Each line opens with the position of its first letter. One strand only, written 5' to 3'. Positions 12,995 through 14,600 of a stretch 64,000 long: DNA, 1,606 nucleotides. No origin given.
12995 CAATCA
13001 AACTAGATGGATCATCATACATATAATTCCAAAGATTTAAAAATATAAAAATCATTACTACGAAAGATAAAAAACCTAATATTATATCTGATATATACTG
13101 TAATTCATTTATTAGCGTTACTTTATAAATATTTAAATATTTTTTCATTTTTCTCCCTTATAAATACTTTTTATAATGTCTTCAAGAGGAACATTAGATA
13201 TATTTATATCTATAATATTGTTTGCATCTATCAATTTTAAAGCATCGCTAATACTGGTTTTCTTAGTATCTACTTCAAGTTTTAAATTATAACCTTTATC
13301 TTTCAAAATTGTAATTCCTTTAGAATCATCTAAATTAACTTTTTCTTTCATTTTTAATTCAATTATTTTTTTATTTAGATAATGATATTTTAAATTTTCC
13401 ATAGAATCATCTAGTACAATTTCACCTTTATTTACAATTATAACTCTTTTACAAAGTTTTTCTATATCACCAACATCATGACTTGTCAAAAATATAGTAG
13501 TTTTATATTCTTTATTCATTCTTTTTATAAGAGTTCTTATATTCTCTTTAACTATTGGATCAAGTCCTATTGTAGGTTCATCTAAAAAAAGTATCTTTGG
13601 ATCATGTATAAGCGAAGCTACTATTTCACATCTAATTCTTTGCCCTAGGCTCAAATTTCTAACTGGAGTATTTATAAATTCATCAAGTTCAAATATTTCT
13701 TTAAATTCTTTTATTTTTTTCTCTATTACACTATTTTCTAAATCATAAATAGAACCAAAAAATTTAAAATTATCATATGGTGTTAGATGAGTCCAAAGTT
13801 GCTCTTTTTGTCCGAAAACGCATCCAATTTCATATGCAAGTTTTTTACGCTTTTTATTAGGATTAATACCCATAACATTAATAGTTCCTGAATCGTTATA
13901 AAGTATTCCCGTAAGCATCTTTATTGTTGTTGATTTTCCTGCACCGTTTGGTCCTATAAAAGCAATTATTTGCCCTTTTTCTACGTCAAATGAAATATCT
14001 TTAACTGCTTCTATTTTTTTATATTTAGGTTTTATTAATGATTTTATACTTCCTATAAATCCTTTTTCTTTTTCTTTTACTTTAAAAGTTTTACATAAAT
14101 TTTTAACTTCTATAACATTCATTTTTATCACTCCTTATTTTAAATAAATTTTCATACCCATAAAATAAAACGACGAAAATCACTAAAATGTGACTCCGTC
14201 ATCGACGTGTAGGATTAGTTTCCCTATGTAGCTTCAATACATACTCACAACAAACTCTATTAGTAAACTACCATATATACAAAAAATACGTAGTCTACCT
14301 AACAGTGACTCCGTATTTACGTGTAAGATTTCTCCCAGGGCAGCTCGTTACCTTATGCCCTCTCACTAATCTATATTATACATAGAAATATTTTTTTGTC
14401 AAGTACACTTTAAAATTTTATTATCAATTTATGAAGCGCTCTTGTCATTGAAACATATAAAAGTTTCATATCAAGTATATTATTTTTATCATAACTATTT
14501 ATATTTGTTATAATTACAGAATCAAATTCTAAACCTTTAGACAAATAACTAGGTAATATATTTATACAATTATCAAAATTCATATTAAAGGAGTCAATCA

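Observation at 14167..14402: Two tandem copies of an unrecognised riboswitch-like RNA, each with its own terminator, controlling an ABC-2 exporter operon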

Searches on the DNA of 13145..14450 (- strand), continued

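Call 32: search_with_rna_model(model_id=R1, sources=[L083, L084, L085, L086, L087, L088, L089, L090, L091, L092, L093, L094, L095, L096, L097, L098, L099, L100, L101, L102, L103, L104, L105, L106, L107, L108, L109, L110, L111, L112, L113, L114, L115, L116, L117, L118, L119, L120, L121, L122, L123, L124, L125, L126, L127, L128, L129, L130, L131, L132, L133, L134, L135, L136, L137, L138, L139, L140, L141, L142, L143, L144, L145, L146, L147, L148, L149, L150, L151, L152, L153, L154, L155, L156, L157, L158, L159, L160, L161, L162, L163, L164, L165, L166, L167, L168, L169, L170, L171, L172, L173, L174, L175, L176, L177, L178, L179, L180, L181, L182], max_evalue=0.01, make_alignment=true)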
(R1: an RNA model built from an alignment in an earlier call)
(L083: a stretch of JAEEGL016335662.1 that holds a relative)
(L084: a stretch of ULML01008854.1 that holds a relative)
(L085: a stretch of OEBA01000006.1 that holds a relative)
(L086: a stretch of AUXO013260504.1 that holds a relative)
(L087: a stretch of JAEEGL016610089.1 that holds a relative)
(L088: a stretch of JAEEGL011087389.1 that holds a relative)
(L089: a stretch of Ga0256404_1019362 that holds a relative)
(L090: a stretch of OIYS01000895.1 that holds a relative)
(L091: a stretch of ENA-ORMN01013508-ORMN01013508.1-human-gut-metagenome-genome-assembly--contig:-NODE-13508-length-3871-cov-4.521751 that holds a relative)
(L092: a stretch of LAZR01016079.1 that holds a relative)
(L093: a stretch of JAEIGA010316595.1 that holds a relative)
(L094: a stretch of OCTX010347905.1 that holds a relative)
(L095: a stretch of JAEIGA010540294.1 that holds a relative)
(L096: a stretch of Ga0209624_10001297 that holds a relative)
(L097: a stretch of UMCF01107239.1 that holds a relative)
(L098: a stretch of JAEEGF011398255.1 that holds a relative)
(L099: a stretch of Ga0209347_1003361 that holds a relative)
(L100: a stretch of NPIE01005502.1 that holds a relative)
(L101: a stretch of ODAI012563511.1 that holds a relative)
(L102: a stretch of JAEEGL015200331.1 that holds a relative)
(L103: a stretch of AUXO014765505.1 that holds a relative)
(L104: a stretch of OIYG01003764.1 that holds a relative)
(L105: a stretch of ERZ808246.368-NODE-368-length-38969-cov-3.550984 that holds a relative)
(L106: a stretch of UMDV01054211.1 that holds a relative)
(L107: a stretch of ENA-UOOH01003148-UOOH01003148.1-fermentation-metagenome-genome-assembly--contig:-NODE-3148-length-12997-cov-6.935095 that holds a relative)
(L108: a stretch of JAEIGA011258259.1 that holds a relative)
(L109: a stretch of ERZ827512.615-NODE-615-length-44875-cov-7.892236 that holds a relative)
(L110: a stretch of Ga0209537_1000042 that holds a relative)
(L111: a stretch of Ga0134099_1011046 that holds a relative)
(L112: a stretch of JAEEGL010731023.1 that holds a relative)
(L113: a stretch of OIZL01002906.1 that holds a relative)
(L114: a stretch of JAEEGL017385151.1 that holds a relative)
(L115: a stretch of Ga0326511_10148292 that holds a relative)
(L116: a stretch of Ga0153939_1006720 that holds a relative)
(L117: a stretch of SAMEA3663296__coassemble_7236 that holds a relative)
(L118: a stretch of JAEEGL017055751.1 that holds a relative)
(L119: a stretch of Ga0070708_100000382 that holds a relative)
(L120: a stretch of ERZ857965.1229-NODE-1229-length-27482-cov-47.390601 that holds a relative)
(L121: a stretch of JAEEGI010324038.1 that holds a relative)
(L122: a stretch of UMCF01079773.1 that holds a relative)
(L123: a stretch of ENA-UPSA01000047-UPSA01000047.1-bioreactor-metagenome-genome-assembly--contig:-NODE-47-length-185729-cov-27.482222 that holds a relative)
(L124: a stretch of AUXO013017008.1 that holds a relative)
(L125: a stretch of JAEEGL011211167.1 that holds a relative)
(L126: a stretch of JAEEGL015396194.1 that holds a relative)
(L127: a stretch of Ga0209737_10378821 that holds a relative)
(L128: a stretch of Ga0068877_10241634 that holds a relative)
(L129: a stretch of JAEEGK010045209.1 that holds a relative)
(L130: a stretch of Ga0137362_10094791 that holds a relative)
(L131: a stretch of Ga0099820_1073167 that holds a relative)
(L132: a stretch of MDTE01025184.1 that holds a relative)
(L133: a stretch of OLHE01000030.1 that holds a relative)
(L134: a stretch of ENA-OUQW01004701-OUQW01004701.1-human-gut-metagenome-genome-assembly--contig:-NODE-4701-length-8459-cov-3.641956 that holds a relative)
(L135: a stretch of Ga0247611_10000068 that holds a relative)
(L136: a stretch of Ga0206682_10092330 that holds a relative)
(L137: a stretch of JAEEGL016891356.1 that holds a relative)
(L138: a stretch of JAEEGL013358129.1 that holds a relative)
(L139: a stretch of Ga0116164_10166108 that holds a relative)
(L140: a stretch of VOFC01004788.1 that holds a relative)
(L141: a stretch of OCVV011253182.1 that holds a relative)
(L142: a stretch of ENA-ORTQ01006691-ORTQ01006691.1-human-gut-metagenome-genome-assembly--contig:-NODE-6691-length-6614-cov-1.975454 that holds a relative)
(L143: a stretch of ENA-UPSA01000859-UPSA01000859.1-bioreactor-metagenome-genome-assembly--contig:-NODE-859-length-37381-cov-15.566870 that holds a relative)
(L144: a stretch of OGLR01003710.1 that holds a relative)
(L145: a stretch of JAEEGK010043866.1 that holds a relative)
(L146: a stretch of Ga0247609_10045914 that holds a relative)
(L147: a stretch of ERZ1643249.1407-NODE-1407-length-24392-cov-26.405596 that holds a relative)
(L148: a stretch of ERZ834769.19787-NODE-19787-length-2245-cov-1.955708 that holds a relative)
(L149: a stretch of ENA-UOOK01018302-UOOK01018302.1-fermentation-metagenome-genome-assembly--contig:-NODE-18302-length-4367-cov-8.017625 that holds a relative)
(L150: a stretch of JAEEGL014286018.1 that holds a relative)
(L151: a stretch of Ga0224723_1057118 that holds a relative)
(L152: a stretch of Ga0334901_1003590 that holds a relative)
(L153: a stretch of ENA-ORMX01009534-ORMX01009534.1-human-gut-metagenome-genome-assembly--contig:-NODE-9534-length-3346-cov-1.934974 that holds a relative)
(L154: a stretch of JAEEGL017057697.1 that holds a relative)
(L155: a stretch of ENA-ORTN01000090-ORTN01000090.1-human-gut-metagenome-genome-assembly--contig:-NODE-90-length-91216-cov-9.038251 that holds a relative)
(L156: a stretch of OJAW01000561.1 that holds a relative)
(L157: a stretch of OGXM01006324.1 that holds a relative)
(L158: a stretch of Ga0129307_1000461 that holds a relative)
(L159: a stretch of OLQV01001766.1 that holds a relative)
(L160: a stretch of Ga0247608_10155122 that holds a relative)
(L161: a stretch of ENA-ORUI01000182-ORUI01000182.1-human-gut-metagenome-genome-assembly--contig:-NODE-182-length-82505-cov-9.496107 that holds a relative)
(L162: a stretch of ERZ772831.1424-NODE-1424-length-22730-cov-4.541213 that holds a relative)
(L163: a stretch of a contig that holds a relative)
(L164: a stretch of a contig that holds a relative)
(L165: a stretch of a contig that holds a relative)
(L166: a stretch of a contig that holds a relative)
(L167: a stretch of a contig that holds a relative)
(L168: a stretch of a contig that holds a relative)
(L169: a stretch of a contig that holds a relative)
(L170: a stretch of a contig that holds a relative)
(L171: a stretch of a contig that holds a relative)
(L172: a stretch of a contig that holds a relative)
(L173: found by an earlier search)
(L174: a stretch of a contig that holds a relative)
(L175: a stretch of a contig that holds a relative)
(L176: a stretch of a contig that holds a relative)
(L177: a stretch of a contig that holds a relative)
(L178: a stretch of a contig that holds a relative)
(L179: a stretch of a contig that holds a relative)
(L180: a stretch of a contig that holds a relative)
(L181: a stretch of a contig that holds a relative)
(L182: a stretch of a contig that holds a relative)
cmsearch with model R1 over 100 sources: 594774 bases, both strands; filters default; matches with E-value up to 0.01: 111.
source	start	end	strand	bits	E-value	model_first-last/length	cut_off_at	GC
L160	1335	1405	+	84.4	8.3e-21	1-72/72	no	0.38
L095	950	1023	+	78.8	3.3e-19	1-72/72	no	0.35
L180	8717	8791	+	78.5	3.9e-19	1-72/72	no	0.33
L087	359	427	+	76.8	1.2e-18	1-72/72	no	0.43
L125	7429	7499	+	76.1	1.9e-18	1-72/72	no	0.41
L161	2048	2116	-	76.1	2e-18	1-72/72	no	0.42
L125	7550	7616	+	76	2.1e-18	1-72/72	no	0.43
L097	7590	7665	+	75.9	2.2e-18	1-72/72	no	0.42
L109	8449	8524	-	75.9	2.2e-18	1-72/72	no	0.42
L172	3372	3446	-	75.8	2.3e-18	1-72/72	no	0.32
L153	207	281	+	75.2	3.4e-18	1-72/72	no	0.33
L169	2101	2175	+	75.2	3.4e-18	1-72/72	no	0.33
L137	8465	8533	+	74.6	5.1e-18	1-72/72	no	0.43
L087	477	548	+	74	7.7e-18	1-72/72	no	0.39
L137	8587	8658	+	72.9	1.6e-17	1-72/72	no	0.38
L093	1629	1714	+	72.4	2.2e-17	1-72/72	no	0.31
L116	3062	3137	-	71.7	3.5e-17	1-72/72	no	0.37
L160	1218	1286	+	70.5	7.9e-17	1-72/72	no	0.48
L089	5804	5880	+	69.8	1.2e-16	1-72/72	no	0.32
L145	2843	2910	-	69.1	2e-16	1-72/72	no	0.49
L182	4473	4548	-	68.6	2.6e-16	1-72/72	no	0.41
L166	3040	3116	+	68.1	3.6e-16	1-72/72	no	0.32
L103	4581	4647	-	67.7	5e-16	1-72/72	no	0.45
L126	1924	2002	-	67.4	6e-16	1-72/72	no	0.39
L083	2480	2553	+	66.6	1e-15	1-72/72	no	0.32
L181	7136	7215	+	65.1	2.6e-15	1-72/72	no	0.43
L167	1056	1129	-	65.1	2.7e-15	1-72/72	no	0.45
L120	2675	2766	-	65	2.9e-15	1-72/72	no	0.34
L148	1119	1210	+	65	2.9e-15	1-72/72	no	0.34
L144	806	897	-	65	2.9e-15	1-72/72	no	0.35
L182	4634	4705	-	64.9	3.2e-15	1-72/72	no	0.4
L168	3539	3613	-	64.8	3.2e-15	1-72/72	no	0.45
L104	6509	6602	-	64.2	5e-15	1-72/72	no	0.33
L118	550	634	+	64.2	5.1e-15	1-72/72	no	0.41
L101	417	497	-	63.9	5.9e-15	1-72/72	no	0.4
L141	6132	6211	+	63.9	5.9e-15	1-72/72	no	0.41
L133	270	348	+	63.7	7e-15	1-72/72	no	0.37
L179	383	450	+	63.6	7.2e-15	1-72/72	no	0.46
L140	5646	5723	+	63.2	9.7e-15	1-72/72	no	0.4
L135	12983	13054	-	63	1.1e-14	1-72/72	no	0.42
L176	886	953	-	62.9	1.2e-14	1-72/72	no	0.51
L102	1412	1484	+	62.9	1.2e-14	1-72/72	no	0.38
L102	1532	1605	+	62.8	1.2e-14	1-72/72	no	0.34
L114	2904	2971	+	62.8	1.2e-14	1-72/72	no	0.49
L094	97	169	+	62.7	1.3e-14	1-72/72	no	0.37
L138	1948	2015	+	62.5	1.5e-14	1-72/72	no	0.53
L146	251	323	-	62.5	1.5e-14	1-72/72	no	0.42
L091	712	787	+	62.4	1.7e-14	1-72/72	no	0.42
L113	5951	6026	-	62.4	1.7e-14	1-72/72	no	0.42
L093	892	981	+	62.3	1.8e-14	1-72/72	no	0.38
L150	215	301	+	61.9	2.2e-14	1-72/72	no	0.4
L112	830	907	+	61.9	2.3e-14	1-72/72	no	0.44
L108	2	83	-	61.6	2.8e-14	1-72/72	no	0.34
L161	2768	2840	-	61.1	3.8e-14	1-72/72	no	0.44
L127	1090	1159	-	61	4e-14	1-72/72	no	0.37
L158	2420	2501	+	60.9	4.2e-14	1-72/72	no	0.35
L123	7580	7666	-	60.8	4.5e-14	1-72/72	no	0.53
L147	843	912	-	60.6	5.2e-14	1-72/72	no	0.49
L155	907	976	+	60.6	5.2e-14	1-72/72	no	0.49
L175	1081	1153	+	60.4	5.9e-14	1-72/72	no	0.38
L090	7382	7463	+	60.4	5.9e-14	1-72/72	no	0.35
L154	7318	7390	-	59.7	9.3e-14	1-72/72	no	0.37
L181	7266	7331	+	59.2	1.4e-13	1-72/72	no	0.42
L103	4682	4755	-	59.1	1.4e-13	1-72/72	no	0.41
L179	647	712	+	58.7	1.8e-13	1-72/72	no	0.33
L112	977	1048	+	58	2.9e-13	1-72/72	no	0.39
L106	3118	3197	+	57.8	3.3e-13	1-72/72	no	0.39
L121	1810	1878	-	57.7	3.6e-13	1-72/72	no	0.33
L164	2664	2737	-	57.5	4e-13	1-72/72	no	0.43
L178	2147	2217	+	57.5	4.1e-13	1-72/72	no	0.34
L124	1282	1360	-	57.3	4.5e-13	1-72/72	no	0.35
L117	1778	1858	+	57.2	5e-13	1-72/72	no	0.37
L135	12722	12786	-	57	5.6e-13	1-72/72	no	0.34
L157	2466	2543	+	57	5.7e-13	1-72/72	no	0.32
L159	9790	9867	+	57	5.7e-13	1-72/72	no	0.32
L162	655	732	-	57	5.7e-13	1-72/72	no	0.32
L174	551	622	-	56.9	5.9e-13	1-72/72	no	0.35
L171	2886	2962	-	56.8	6.4e-13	1-72/72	no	0.38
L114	3164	3234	+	56.8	6.6e-13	1-72/72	no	0.32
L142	12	115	+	56.7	6.7e-13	1-72/72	no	0.38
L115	1064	1139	-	56.6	7.5e-13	1-72/72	no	0.37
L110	4357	4444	-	56.5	7.9e-13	1-72/72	no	0.56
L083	2349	2428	+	56.2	9.5e-13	1-72/72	no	0.36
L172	3499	3572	-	56.1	1e-12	1-72/72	no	0.45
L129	4380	4448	-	56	1.1e-12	1-72/72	no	0.49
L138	2204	2275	+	55.9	1.1e-12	1-72/72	no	0.33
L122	3448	3521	-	55.9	1.2e-12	1-72/72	no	0.43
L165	1683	1759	-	55.8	1.2e-12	1-72/72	no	0.35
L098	5486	5554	-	55.8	1.3e-12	1-72/72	no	0.33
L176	626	696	-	55.7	1.3e-12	1-72/72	no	0.34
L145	3522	3595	-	55.5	1.5e-12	1-72/72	no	0.41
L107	266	353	+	55.2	1.8e-12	1-72/72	no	0.5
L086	644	740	-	55.2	1.8e-12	1-72/72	no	0.31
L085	5821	5898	+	55.2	1.8e-12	1-72/72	no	0.36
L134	2835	2912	+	55.2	1.8e-12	1-72/72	no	0.36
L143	7276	7362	+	55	2.2e-12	1-72/72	no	0.52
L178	1588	1670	+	54.7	2.5e-12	1-72/72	no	0.45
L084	7663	7744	-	53.7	4.9e-12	1-72/72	no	0.4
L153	81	154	+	53.2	7e-12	1-72/72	no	0.43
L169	1975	2048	+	53.2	7e-12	1-72/72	no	0.43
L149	3320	3408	-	52.6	1e-11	1-72/72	no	0.49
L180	6908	6981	+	52.5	1.1e-11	1-72/72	no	0.47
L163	1381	1468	-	51.7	1.9e-11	1-72/72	no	0.53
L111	1440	1526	-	50.5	4e-11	1-72/72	no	0.51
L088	9507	9585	-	50.1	5.5e-11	1-72/72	no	0.38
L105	1477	1569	-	49.5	8e-11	1-72/72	no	0.34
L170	697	786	+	46.3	6.5e-10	1-72/72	no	0.49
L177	2190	2277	-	46.1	7.4e-10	1-72/72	no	0.49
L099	7813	7900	+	44.2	2.6e-09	1-72/72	no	0.53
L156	1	75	+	41.4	1.6e-08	13-72/72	5'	0.32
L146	1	43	-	28.4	8.6e-05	1-47/72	3'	0.3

Alignment A3: 111 matches aligned to the model, 179 columns, each read 5' to 3' on its own strand. Consensus structure (alignment columns), stored with it:
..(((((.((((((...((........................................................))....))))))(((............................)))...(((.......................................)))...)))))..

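Call 33: search_with_rna_model(model_id=R1, sources=[L183, L184, L185, L186, L187, L188, L189, L190, L191, L192, L193, L194, L195, L196, L197, L198, L199, L200, L201, L202], max_evalue=0.01, make_alignment=true)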
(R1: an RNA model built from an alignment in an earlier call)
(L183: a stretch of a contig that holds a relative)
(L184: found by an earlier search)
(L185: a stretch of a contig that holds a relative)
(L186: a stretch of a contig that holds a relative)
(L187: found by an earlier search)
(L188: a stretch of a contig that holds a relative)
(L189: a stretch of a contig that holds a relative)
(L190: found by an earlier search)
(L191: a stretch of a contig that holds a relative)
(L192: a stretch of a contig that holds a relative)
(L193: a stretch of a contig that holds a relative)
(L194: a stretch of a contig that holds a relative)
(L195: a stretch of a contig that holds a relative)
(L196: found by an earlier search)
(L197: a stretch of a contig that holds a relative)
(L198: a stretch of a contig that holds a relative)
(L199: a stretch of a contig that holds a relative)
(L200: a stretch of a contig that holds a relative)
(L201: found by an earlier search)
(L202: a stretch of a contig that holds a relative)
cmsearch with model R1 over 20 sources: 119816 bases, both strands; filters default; matches with E-value up to 0.01: 18.
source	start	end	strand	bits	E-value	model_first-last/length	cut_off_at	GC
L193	4758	4826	-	80.3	2.4e-20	1-72/72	no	0.43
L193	4632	4700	-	79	5.6e-20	1-72/72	no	0.38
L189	4891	4965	-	78.7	6.8e-20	1-72/72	no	0.35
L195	10510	10585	-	69.3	3.4e-17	1-72/72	no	0.41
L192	5339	5416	-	69.1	3.9e-17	1-72/72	no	0.33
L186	2363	2433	+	65.4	4.4e-16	1-72/72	no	0.44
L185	2614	2685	-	65.2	5.1e-16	1-72/72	no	0.33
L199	432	501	+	64.3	9.2e-16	1-72/72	no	0.47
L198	2184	2256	+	62.5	3e-15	1-72/72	no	0.38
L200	963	1045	+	62.1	4.1e-15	1-72/72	no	0.35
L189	5029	5109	-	61.8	4.8e-15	1-72/72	no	0.41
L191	6457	6542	-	61.3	6.8e-15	1-72/72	no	0.51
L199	709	777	+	59.8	1.8e-14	1-72/72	no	0.33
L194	566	634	+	56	2.2e-13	1-72/72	no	0.49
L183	7946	8023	+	55.2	3.6e-13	1-72/72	no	0.36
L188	2913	2990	+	55.2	3.6e-13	1-72/72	no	0.36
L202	2010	2087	+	53.4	1.2e-12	1-72/72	no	0.37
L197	1269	1331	-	20.7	0.0028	1-72/72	no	0.57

Alignment A4: 18 matches aligned to the model, 105 columns, each read 5' to 3' on its own strand. Consensus structure (alignment columns), stored with it:
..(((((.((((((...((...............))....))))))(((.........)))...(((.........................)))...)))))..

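Call 45: search_rna_families(sources=[L075, L077, L078, L079, L067], threshold=gathering, show_alignments=2)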
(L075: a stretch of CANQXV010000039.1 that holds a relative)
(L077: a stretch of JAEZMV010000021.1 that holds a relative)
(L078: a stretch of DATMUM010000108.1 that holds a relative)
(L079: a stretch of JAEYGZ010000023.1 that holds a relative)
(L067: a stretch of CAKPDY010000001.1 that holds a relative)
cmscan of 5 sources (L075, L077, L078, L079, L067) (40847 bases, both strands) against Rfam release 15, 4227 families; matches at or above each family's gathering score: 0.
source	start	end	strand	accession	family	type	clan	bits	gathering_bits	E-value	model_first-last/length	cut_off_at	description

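Call 59: search_rna_families(sources=[L110, L107, L149, L163, L044, L061], threshold=evalue, max_evalue=1)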
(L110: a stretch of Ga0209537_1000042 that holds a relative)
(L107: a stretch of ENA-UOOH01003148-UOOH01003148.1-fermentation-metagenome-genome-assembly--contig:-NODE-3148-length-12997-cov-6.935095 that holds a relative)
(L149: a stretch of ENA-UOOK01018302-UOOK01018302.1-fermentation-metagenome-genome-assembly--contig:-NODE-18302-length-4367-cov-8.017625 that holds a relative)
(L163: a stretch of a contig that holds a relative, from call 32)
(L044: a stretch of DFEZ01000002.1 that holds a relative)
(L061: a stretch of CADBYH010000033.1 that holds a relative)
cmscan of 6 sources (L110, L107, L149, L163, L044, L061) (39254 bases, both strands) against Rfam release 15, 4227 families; matches with E-value up to 1: 2.
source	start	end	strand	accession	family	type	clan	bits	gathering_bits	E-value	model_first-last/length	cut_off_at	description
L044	771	843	-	RF00005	tRNA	Gene; tRNA;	CL00001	59.8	29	1.2e-10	1-71/71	no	tRNA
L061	364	436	-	RF00005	tRNA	Gene; tRNA;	CL00001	57.4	29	5.6e-10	1-71/71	no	tRNA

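Call 67: build_rna_model(alignment_id=A3)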
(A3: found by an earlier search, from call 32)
Model R2 built from alignment A3 (111 sequences, 179 columns); structure: stored with the alignment.
model positions 76; base pairs 19; branch points 2; effective number of sequences 3.29; information 0.744 bits per position. Calibrated on 0.2 Mb of random sequence (short: E-values are rough).
structure used (alignment columns):
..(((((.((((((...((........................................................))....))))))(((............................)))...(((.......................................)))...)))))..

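Call 68: search_with_rna_model(model_id=R2, source=window, max_evalue=10, filters=off, show_alignments=2)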
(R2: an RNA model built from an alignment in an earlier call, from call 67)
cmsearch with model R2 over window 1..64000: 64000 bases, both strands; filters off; matches with E-value up to 10: 7.
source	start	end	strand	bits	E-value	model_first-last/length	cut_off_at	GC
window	14302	14369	-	68.3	6.8e-16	1-76/76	no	0.47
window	14187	14251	-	54.5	3e-12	1-76/76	no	0.42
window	17779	17860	+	10.6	1.2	1-76/76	no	0.26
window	23598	23669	-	8.7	3.9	1-76/76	no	0.33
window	49073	49092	+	8.6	4.3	1-76/76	no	0.25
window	59999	60018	-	8.2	5.4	13-32/76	no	0.15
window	43011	43075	-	7.2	9.7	1-76/76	no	0.23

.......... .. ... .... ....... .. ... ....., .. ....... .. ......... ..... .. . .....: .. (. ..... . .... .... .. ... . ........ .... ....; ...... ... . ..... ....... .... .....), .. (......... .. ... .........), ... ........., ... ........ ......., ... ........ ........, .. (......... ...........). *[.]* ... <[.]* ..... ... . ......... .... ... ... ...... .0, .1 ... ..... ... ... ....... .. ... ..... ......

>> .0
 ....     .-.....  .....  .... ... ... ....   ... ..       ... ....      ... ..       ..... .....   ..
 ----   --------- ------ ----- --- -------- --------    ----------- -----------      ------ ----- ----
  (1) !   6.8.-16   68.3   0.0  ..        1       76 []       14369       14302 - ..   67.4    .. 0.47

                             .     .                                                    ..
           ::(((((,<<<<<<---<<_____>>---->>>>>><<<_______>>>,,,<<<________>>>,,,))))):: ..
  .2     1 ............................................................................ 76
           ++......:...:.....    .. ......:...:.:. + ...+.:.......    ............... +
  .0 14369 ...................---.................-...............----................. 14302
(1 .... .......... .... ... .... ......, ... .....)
